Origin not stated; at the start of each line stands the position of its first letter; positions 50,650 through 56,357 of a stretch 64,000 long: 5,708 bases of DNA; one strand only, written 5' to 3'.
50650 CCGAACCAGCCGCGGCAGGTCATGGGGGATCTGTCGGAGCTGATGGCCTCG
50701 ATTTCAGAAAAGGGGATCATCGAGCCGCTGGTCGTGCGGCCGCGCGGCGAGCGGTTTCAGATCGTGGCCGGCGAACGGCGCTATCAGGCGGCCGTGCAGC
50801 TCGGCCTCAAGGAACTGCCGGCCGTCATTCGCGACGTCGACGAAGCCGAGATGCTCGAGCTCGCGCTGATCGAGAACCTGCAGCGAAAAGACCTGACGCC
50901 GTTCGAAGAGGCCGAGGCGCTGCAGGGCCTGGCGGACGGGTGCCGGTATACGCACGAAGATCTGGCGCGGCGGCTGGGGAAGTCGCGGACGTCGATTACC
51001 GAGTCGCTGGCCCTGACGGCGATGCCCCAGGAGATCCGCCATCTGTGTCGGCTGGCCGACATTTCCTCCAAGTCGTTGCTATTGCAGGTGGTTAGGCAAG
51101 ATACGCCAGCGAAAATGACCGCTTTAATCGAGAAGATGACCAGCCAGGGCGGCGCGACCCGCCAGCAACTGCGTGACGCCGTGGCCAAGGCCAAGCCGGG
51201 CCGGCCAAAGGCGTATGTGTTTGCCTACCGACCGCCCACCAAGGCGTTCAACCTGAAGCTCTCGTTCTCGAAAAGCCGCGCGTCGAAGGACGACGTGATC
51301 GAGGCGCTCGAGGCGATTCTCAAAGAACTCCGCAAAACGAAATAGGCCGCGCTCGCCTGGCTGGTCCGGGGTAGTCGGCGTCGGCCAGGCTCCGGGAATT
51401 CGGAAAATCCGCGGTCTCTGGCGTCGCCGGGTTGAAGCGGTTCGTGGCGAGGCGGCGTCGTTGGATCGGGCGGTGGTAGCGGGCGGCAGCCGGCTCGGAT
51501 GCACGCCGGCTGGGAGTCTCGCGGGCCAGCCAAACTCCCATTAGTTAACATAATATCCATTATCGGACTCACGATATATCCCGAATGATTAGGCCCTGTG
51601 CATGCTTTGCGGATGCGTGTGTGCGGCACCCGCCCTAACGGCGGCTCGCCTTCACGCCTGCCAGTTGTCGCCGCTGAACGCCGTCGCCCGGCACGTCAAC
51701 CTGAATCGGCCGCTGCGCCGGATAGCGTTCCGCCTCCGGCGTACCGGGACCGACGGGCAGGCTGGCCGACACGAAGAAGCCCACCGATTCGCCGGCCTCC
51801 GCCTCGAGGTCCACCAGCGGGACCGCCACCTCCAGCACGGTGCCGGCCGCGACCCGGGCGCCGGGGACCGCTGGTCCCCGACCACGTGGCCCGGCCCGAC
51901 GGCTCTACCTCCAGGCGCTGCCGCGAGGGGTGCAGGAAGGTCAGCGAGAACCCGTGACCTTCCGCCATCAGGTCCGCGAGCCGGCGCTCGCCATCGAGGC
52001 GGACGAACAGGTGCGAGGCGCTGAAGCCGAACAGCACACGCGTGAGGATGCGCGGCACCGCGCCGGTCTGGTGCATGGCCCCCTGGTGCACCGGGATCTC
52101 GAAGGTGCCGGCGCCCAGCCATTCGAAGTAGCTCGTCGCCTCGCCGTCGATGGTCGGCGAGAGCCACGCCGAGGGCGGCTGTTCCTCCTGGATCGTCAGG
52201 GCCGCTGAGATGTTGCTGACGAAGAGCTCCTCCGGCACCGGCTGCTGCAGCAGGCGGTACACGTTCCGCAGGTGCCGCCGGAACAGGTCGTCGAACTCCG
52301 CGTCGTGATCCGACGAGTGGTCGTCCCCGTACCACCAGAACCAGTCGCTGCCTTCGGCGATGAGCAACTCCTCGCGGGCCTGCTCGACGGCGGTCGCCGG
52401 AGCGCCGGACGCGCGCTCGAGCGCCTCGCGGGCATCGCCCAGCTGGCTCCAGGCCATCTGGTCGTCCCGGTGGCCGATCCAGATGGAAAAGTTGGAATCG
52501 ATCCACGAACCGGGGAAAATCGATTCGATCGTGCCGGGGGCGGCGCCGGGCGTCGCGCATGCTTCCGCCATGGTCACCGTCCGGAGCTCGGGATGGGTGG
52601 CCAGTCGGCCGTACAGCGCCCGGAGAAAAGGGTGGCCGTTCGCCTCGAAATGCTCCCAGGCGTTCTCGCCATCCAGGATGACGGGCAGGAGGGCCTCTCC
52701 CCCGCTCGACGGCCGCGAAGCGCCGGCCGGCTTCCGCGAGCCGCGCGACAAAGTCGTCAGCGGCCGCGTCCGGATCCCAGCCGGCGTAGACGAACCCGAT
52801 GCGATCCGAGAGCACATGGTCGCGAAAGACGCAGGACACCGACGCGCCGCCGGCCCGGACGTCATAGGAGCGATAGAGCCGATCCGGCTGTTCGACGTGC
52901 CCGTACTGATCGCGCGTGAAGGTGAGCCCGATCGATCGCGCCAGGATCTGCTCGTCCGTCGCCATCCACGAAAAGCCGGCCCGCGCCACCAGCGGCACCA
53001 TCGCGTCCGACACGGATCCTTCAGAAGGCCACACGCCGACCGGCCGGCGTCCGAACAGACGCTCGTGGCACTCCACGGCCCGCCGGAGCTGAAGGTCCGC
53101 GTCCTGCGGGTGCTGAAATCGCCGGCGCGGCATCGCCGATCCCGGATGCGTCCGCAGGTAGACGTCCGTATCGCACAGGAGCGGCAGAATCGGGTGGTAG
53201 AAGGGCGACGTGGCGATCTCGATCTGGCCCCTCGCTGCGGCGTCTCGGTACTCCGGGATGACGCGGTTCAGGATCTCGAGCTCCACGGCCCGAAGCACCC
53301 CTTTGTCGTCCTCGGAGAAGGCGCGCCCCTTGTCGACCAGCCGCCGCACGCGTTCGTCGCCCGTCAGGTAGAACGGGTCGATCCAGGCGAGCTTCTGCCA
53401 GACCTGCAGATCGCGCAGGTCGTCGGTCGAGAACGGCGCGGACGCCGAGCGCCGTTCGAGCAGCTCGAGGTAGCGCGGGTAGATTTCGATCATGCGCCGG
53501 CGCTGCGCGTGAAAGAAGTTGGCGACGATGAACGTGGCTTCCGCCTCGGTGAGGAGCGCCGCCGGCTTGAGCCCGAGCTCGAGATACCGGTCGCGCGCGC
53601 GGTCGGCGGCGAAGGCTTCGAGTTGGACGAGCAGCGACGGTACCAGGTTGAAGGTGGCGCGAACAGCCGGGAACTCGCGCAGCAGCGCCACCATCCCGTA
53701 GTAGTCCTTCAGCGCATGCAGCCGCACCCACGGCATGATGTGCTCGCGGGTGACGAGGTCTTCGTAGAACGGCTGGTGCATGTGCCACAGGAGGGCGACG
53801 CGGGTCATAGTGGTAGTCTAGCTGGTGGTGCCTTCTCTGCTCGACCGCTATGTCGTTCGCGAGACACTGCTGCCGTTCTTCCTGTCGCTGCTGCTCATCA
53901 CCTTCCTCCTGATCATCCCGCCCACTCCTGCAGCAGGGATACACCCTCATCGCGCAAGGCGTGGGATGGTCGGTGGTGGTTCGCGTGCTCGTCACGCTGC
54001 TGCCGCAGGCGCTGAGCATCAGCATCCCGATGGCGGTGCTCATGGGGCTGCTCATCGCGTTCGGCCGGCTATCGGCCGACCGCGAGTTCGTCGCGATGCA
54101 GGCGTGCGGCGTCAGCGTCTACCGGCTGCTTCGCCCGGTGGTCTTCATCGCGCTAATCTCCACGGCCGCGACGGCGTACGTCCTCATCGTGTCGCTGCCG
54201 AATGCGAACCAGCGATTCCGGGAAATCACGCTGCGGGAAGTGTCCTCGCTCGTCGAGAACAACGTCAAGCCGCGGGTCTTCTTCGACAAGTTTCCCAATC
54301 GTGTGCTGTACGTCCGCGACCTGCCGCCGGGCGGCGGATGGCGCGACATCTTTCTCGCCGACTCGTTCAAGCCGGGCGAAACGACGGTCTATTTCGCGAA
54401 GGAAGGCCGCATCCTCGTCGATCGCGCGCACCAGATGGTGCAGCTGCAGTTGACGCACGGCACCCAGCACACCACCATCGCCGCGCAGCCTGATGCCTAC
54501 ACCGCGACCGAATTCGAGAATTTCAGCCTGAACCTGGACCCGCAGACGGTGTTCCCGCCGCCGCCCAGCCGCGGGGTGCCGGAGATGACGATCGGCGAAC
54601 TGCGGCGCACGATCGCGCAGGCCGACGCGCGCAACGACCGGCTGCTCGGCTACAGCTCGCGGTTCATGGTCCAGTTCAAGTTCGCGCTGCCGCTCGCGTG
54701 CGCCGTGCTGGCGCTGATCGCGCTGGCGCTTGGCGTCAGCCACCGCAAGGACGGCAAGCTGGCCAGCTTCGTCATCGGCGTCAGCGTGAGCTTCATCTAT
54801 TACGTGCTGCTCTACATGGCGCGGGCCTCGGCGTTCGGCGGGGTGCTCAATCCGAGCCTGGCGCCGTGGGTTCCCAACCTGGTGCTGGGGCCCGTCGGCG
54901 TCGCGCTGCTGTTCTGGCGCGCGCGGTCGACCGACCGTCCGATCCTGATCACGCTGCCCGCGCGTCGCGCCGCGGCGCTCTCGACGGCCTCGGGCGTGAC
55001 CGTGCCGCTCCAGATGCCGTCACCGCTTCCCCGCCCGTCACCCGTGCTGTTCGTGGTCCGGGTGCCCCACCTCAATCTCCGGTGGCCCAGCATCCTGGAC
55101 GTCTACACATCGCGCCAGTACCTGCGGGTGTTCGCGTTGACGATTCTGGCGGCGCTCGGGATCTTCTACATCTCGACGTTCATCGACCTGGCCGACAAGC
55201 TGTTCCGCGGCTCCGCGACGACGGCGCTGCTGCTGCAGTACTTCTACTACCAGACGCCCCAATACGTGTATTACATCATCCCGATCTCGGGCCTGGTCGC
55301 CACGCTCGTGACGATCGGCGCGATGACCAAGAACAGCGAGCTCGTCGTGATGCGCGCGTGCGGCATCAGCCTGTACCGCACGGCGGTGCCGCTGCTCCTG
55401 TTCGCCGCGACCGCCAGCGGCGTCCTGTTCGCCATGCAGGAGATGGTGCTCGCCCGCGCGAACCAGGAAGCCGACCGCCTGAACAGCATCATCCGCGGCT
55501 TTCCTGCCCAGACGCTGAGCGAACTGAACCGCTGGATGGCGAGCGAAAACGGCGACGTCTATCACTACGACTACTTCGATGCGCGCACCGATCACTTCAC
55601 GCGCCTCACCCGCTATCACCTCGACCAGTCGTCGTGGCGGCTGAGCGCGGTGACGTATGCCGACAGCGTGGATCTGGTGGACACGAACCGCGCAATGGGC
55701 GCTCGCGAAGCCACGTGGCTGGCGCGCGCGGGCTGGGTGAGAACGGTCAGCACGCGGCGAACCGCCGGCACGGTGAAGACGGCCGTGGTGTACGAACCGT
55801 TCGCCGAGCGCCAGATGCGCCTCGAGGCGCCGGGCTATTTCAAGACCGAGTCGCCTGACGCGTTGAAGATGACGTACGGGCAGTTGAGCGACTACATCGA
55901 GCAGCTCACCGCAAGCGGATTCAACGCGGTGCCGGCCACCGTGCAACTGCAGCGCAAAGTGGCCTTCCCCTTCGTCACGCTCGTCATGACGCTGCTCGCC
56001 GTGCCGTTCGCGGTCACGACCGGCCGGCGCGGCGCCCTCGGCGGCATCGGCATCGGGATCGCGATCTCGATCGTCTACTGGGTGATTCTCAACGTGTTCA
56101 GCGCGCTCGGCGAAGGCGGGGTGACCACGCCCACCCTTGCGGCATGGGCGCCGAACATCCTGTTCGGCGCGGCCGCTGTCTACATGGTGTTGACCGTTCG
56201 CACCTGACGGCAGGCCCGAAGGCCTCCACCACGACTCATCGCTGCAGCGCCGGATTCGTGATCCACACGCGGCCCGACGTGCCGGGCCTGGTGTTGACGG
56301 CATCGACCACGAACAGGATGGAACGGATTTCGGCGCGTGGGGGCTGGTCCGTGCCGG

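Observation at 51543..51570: dif-like XerC/XerD recombination site in an AT-rich island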

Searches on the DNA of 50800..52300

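Call 36: search_rna_families(source=window, start=50800, end=52300, threshold=evalue, max_evalue=1)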
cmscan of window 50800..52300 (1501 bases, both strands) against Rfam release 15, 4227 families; matches with E-value up to 1: 0.
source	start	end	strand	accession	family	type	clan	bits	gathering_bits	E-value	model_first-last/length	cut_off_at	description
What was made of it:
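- There is no Rfam match (call 36).
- Tried and rejected: There was no Rfam family within 50800-52300 (call 36).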

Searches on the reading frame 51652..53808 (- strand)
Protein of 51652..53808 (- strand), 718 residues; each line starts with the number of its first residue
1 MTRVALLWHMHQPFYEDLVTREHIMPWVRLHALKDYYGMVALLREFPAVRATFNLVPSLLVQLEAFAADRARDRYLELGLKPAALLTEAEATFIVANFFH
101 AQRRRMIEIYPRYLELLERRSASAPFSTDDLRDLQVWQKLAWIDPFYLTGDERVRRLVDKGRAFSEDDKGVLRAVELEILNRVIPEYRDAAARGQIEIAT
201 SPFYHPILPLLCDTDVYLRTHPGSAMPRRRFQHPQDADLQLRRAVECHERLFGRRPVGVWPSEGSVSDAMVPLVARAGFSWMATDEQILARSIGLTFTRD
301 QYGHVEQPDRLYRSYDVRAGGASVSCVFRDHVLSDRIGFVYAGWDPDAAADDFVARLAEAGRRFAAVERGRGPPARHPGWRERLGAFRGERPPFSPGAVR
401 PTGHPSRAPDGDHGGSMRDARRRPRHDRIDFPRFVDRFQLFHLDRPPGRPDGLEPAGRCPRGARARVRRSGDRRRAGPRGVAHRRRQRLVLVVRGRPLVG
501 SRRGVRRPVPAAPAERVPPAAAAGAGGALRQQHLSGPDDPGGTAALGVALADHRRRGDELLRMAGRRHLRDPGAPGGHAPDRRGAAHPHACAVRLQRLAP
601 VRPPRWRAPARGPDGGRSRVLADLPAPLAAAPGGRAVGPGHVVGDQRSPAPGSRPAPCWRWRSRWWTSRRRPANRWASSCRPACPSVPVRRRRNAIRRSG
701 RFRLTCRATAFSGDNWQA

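Call 7: search_protein_families(library=pfam, proteins=[window:51652-53808:-])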
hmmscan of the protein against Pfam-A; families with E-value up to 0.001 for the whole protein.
window:51652-53808:- (718 aa): 1 family
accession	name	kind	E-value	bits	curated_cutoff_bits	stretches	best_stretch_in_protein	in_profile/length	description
PF03065.20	Glyco_hydro_57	-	5e-45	154.5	21.2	1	5-359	1-228/291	Glycosyl hydrolase family 57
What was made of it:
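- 51652..53808 (-): GH57 glycoside hydrolase gene, the right neighbour of dif; present in some relatives and absent in others. Pfam PF03065 (call 7).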

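Call 9: search_protein_families(library=ncbifam, proteins=[window:51652-53808:-])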
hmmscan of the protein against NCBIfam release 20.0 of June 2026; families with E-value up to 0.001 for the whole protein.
window:51652-53808:- (718 aa): 0 families

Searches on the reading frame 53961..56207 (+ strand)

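Call 7: search_protein_families(library=pfam, proteins=[window:53961-56207:+])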
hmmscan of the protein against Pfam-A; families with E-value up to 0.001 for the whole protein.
window:53961-56207:+ (748 aa): 1 family
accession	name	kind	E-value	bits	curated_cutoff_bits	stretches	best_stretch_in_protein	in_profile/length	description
PF03739.19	LptF_LptG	-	1.3e-134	449.1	27.9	2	382-743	2-351/353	Lipopolysaccharide export system permease LptF/LptG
